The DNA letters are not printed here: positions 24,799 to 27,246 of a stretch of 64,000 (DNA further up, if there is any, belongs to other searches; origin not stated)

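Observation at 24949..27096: Solitary non-flagellar T3SS export-gate gene (sctV) with no other sct genes in the flanking ~20 kb, next to PP2C phosphatase and flotillin genes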

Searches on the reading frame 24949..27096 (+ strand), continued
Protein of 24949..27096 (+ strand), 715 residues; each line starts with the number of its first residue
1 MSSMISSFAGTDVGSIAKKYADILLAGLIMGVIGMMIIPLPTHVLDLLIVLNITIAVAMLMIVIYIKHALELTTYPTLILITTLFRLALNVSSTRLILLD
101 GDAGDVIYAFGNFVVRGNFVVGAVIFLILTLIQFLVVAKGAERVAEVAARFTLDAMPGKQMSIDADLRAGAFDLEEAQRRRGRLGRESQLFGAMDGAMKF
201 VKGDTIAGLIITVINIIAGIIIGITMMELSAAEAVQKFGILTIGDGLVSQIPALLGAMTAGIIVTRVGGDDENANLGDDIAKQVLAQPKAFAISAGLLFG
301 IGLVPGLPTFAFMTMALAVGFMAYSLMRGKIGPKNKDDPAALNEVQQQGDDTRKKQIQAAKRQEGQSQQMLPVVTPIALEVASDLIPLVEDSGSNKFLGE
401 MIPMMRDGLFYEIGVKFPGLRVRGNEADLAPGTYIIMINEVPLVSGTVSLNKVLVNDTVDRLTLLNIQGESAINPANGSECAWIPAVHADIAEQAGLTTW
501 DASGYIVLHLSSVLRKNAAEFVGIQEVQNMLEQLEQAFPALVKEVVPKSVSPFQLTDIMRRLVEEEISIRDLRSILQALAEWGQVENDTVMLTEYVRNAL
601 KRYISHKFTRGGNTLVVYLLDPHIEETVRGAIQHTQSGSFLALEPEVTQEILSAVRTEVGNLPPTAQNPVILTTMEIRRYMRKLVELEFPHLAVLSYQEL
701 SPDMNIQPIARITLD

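Call 39: find_encoding_contigs(protein=P0038, flank=10000, max_places=1)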
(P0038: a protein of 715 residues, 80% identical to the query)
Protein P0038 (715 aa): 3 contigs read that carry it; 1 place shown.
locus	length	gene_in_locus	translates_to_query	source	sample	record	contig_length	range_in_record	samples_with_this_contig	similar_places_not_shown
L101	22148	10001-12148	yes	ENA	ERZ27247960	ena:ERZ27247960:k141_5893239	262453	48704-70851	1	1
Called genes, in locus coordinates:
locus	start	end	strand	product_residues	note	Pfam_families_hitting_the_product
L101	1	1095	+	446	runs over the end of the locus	-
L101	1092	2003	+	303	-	-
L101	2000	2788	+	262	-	PF01416:PseudoU_synth_1 (weak), PF10105:DUF2344 (weak), PF01416:PseudoU_synth_1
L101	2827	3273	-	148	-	-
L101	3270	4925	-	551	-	-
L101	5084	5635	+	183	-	-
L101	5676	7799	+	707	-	PF00672:HAMP (weak), PF00015:MCPsignal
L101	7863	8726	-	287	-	PF00140:Sigma70_r1_2, PF04542:Sigma70_r2, PF04545:Sigma70_r4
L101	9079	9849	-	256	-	PF00481:PP2C (weak), PF13672:PP2C_2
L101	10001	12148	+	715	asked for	PF00771:FHIPEP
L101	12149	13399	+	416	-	-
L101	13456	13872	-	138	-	PF01850:PIN (weak)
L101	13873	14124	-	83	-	-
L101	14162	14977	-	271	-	-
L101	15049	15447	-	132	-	PF00380:Ribosomal_S9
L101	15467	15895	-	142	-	PF00572:Ribosomal_L13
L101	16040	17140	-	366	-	PF00005:ABC_tran, PF13304:AAA_21 (faint)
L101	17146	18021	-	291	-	PF00528:BPD_transp_1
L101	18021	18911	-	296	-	PF00528:BPD_transp_1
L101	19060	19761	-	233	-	PF00484:Pro_CA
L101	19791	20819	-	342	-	PF01547:SBP_bac_1, PF13531:SBP_bac_11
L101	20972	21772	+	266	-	-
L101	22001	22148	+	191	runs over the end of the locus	PF25231:DUF7847 (weak)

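Call 41: list_cluster_members(proteins=[P0001, P0026, P0028, P0040, P0041, P0045, P0063, P0066, P0052, P0033])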
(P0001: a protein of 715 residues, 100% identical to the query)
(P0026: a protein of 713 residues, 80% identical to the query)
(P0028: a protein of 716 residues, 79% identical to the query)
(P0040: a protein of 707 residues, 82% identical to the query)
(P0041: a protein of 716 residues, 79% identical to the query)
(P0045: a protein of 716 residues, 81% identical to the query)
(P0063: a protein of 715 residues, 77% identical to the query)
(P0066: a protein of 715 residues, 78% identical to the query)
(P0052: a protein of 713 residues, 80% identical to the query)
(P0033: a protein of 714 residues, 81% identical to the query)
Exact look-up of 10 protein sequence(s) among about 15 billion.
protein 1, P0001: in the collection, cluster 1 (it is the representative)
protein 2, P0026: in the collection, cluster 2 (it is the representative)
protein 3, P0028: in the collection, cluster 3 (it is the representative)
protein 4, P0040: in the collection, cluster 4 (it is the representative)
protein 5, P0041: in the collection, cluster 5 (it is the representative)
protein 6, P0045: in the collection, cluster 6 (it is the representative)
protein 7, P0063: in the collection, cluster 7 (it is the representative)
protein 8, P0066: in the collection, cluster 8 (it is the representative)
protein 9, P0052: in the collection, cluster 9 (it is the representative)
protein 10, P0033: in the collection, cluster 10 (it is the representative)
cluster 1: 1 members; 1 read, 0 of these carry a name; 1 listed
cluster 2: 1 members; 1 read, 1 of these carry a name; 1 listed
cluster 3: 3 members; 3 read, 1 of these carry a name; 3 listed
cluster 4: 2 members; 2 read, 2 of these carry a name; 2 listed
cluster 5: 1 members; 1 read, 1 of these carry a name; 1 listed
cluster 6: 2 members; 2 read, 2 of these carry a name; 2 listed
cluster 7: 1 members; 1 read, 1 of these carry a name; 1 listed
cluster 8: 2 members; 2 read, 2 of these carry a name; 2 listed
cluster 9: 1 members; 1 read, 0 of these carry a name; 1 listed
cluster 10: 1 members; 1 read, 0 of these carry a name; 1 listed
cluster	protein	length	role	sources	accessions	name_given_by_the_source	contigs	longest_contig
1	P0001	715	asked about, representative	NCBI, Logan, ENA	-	-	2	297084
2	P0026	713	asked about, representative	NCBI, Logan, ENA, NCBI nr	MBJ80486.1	MAG: EscV/YscV/HrcV family type III secretion system export apparatus protein ... | EscV/YscV/HrcV family type III secretion system export apparatus protein [Myxococcales ...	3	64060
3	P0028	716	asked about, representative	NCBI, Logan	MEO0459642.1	MAG: type III secretion system export apparatus subunit SctV [Myxococcota bacterium]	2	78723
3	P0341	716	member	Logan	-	-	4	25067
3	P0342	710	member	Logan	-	-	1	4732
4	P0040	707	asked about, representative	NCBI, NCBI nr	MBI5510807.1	MAG: type III secretion system export apparatus subunit SctV [Deltaproteobacteria ... | type III secretion system export apparatus subunit SctV [Deltaproteobacteria bacterium]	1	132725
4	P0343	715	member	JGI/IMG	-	type III secretion protein V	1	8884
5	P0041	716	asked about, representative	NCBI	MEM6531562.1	MAG: type III secretion system export apparatus subunit SctV [Myxococcota bacterium]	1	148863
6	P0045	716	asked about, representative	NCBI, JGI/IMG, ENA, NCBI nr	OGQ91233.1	MAG: EscV/YscV/HrcV family type III secretion system export apparatus protein ...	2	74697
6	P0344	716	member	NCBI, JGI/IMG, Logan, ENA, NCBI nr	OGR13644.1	MAG: EscV/YscV/HrcV family type III secretion system export apparatus protein ...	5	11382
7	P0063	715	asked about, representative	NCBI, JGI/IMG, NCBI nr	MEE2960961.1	MAG: type III secretion system export apparatus subunit SctV [Myxococcota bacterium] | type III secretion system export apparatus subunit SctV [Myxococcota bacterium]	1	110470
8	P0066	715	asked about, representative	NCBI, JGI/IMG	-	type III secretion protein V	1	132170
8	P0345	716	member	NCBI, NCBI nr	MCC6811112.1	MAG: type III secretion system export apparatus subunit SctV [Deltaproteobacteria ... | type III secretion system export apparatus subunit SctV [Deltaproteobacteria bacterium]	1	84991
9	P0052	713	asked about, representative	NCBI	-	-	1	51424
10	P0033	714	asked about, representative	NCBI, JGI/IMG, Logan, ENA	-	-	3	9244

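Call 42: list_cluster_members(proteins=[P0297, P0314, P0329, P0334, P0337, P0317, P0248, P0276, P0295, P0271])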
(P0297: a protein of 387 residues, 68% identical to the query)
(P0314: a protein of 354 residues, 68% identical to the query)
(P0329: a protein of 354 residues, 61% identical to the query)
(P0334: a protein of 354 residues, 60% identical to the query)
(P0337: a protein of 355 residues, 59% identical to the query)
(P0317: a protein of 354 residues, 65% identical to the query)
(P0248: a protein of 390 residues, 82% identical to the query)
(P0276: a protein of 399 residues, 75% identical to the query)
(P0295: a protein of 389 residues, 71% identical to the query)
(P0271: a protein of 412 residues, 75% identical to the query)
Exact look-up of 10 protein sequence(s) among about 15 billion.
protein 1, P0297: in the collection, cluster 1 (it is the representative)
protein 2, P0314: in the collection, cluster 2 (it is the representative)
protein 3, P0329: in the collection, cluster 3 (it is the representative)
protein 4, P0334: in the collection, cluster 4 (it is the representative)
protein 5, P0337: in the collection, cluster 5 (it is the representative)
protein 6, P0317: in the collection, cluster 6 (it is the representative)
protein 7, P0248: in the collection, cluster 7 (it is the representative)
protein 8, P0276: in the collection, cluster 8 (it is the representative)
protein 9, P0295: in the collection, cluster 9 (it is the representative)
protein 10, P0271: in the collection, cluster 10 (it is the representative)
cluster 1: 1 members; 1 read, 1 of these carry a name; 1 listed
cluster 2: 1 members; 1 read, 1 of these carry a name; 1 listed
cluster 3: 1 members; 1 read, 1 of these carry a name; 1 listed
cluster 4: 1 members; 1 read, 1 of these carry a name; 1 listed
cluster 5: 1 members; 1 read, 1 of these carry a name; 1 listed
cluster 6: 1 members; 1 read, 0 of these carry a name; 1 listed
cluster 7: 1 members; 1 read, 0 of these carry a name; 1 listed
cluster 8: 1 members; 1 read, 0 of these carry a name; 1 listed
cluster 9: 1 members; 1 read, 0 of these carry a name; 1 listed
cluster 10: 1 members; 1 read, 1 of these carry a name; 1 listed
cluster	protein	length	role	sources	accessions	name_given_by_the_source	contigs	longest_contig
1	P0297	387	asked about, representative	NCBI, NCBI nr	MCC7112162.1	MAG: EscU/YscU/HrcU family type III secretion system export apparatus switch protein ... | EscU/YscU/HrcU family type III secretion system export apparatus switch protein ...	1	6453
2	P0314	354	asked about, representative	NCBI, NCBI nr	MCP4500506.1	MAG: EscU/YscU/HrcU family type III secretion system export apparatus switch protein ... | EscU/YscU/HrcU family type III secretion system export apparatus switch protein ...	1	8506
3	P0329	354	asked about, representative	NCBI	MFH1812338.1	MAG: type III secretion system export apparatus subunit SctU [Pseudomonadota bacterium]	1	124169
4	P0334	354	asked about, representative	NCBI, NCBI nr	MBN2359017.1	MAG: type III secretion system export apparatus subunit SctU [Deltaproteobacteria ... | type III secretion system export apparatus subunit SctU [Deltaproteobacteria bacterium]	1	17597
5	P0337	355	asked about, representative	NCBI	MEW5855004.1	MAG: EscU/YscU/HrcU family type III secretion system export apparatus switch protein ...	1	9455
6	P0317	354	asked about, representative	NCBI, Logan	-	-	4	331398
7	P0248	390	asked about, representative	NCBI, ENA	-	-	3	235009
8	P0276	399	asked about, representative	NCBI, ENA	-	-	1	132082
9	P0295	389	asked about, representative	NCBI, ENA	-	-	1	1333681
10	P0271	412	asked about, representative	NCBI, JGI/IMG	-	flagellar biosynthetic protein FlhB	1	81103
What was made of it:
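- Tried and rejected: by NCBI accession blocks (calls 41, 42): no shared block;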
